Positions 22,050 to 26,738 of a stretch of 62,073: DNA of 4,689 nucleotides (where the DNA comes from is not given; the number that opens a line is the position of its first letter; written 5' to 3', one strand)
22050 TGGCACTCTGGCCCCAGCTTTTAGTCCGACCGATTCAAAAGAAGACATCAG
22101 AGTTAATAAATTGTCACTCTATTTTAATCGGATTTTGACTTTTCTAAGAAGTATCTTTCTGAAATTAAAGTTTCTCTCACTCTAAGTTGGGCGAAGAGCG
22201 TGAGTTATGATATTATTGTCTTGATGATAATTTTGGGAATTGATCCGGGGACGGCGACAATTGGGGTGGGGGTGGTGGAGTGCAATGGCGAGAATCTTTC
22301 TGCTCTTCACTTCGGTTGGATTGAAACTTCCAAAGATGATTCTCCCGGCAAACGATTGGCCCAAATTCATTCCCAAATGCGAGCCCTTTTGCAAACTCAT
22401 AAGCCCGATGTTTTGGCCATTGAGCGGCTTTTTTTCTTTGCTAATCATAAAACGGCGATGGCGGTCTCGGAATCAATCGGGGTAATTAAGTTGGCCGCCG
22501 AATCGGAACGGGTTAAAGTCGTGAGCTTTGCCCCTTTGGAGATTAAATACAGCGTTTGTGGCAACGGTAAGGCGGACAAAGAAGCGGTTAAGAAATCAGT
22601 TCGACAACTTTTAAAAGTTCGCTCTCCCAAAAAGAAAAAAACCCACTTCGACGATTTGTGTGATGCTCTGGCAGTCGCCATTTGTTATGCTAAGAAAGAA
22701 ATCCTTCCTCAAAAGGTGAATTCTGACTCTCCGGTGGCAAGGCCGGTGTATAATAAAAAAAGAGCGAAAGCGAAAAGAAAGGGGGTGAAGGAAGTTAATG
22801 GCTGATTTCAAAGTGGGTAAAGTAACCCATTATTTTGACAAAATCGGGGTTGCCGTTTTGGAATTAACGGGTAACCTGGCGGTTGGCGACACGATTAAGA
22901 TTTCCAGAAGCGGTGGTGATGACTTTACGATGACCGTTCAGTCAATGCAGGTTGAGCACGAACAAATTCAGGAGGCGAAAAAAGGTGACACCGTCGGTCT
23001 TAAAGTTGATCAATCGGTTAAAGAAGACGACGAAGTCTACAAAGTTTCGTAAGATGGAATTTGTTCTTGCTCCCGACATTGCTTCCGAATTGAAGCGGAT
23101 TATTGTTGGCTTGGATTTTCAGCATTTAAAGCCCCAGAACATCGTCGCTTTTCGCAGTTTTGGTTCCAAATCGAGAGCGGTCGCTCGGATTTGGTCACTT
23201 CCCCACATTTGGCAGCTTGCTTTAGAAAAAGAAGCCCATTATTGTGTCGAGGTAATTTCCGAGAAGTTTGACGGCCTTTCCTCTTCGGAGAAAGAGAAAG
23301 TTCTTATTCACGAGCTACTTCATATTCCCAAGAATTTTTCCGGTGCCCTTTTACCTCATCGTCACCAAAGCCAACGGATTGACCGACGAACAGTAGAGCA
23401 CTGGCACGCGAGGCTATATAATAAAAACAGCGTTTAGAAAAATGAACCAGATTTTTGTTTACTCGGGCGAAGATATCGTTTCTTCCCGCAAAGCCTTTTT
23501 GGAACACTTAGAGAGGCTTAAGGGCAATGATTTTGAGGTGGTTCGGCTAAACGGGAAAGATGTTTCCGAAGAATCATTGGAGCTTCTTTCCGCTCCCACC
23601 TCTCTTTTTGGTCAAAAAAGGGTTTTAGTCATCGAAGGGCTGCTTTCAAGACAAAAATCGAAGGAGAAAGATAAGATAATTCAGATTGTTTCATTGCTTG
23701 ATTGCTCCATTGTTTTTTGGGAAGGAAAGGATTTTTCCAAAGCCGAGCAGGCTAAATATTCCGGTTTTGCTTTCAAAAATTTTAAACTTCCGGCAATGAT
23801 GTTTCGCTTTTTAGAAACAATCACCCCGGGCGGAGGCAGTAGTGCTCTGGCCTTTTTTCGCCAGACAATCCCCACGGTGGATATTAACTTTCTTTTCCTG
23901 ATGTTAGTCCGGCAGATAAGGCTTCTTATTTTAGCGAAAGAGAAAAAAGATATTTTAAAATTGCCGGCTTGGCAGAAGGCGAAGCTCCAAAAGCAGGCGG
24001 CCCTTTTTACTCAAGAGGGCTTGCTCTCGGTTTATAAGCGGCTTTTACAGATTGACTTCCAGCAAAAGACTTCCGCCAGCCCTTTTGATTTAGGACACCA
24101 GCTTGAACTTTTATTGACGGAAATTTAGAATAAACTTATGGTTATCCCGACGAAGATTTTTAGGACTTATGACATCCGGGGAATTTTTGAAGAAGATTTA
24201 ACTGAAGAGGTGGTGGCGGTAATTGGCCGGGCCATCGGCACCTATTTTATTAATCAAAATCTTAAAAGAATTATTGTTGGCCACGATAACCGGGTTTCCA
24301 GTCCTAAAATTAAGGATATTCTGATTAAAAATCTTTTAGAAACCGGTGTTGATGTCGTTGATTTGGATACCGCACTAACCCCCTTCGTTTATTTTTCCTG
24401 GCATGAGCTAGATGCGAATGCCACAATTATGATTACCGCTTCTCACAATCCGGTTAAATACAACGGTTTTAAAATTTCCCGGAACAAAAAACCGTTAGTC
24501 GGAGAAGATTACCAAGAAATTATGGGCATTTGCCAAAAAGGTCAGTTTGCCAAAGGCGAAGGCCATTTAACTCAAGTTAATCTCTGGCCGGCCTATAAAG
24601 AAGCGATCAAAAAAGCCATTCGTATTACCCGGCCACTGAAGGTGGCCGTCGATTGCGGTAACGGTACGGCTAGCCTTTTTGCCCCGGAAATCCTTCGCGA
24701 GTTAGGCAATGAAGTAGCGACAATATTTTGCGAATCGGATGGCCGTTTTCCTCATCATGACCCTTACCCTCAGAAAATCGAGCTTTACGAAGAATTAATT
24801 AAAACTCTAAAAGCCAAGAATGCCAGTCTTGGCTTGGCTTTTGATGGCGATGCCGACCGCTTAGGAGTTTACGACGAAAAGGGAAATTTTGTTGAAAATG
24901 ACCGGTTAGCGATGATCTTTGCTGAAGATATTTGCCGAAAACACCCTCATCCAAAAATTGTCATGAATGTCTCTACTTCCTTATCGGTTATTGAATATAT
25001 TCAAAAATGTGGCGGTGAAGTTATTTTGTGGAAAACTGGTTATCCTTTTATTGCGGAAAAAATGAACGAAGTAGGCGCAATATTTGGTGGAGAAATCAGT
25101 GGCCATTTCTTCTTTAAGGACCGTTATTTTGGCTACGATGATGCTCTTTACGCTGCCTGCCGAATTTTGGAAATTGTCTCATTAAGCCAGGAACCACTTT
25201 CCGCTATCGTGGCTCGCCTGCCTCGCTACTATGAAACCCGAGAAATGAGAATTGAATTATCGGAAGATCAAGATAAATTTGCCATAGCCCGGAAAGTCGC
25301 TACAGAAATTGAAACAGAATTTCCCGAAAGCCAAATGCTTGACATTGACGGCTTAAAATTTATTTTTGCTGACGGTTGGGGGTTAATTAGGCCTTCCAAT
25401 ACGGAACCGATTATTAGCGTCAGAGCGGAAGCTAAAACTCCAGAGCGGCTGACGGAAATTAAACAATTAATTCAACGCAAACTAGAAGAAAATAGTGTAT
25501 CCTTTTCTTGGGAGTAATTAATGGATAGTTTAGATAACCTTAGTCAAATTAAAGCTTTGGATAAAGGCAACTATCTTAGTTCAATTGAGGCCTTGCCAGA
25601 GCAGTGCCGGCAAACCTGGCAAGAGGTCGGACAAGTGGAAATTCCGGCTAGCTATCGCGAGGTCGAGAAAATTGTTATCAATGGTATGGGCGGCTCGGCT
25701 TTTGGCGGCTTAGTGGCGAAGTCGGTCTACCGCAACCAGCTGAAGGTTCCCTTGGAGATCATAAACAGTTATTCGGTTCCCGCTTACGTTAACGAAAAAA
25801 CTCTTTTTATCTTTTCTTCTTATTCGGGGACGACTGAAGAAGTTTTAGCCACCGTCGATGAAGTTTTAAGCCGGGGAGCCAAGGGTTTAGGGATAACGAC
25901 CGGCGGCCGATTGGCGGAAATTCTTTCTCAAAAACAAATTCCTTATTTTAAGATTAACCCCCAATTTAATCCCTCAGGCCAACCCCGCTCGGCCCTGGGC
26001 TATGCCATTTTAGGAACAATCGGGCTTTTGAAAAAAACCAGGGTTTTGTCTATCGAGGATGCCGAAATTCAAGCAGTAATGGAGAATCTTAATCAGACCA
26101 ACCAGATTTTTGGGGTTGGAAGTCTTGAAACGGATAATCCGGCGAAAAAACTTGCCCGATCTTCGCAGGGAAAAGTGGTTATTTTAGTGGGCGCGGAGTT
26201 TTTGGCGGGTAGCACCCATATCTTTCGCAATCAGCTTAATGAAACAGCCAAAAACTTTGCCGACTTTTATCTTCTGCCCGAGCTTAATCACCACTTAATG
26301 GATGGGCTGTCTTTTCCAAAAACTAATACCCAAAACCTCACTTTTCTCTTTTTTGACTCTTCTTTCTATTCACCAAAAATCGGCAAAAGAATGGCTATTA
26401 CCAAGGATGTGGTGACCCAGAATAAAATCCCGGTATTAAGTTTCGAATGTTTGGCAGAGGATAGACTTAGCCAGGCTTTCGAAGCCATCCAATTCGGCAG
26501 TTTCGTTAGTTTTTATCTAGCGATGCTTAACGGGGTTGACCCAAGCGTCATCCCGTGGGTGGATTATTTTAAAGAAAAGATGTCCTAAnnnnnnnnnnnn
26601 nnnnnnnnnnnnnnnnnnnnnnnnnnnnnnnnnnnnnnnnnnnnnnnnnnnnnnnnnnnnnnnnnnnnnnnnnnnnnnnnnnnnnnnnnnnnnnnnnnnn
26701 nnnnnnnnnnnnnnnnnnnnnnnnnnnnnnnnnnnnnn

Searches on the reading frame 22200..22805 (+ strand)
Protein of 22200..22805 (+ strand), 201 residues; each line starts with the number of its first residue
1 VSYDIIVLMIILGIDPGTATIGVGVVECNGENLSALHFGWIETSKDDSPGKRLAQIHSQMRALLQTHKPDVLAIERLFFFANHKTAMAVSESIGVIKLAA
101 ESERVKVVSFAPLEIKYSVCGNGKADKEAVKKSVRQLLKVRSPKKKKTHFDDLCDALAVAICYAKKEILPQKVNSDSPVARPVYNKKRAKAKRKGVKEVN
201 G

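Call 46: search_protein_families(library=pfam, proteins=[window:22200-22805:+], max_evalue=0.001)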
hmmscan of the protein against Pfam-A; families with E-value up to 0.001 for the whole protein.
window:22200-22805:+ (201 aa): 1 family
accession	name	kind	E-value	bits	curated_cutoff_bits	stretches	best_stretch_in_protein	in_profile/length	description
PF02075.23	RuvC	-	1.8e-37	128.9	22.2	1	11-162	1-147/148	Crossover junction endodeoxyribonuclease RuvC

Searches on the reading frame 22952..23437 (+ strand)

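Call 46: search_protein_families(library=pfam, proteins=[window:22952-23437:+], max_evalue=0.001)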
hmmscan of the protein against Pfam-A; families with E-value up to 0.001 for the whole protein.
window:22952-23437:+ (161 aa): 1 family
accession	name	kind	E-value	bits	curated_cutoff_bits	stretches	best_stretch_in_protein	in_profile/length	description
PF18894.6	PhageMetallopep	-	6.3e-21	75.3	23.7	1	36-136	2-110/134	Putative phage metallopeptidase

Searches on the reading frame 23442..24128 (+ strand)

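Call 46: search_protein_families(library=pfam, proteins=[window:23442-24128:+], max_evalue=0.001)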
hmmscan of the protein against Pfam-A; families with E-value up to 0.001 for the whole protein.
window:23442-24128:+ (228 aa): 1 family
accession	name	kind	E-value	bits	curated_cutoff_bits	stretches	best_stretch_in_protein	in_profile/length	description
PF21694.2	DNA_pol3_delta_C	-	0.00042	20.7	27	0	151-221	36-116/121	DNA polymerase III delta subunit, C-terminal domain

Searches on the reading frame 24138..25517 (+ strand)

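Call 46: search_protein_families(library=pfam, proteins=[window:24138-25517:+], max_evalue=0.001)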
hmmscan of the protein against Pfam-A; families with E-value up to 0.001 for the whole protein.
window:24138-25517:+ (459 aa): 4 families
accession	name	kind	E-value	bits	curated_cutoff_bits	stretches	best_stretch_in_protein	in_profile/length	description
PF02878.22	PGM_PMM_I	-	7.1e-35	120.1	22.5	1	6-137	2-136/138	Phosphoglucomutase/phosphomannomutase, alpha/beta/alpha domain I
PF02880.22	PGM_PMM_III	-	5.4e-25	88.2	20.7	1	254-363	2-114/115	Phosphoglucomutase/phosphomannomutase, alpha/beta/alpha domain III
PF02879.22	PGM_PMM_II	-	7.9e-24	84.6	29.3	1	153-249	3-103/103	Phosphoglucomutase/phosphomannomutase, alpha/beta/alpha domain II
PF00408.26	PGM_PMM_IV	-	5.9e-12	45.9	23.1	1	389-445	21-65/68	Phosphoglucomutase/phosphomannomutase, C-terminal domain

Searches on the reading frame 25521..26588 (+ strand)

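Call 46: search_protein_families(library=pfam, proteins=[window:25521-26588:+], max_evalue=0.001)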
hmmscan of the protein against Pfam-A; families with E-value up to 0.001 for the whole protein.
window:25521-26588:+ (355 aa): 2 families
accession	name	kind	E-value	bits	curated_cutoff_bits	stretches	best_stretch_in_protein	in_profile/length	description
PF10432.14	bact-PGI_C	-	8.5e-31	107.4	24.5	1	205-354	2-151/151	Bacterial phospho-glucose isomerase C-terminal SIS domain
PF01380.27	SIS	-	6e-07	29.8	25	1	46-127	3-88/131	SIS domain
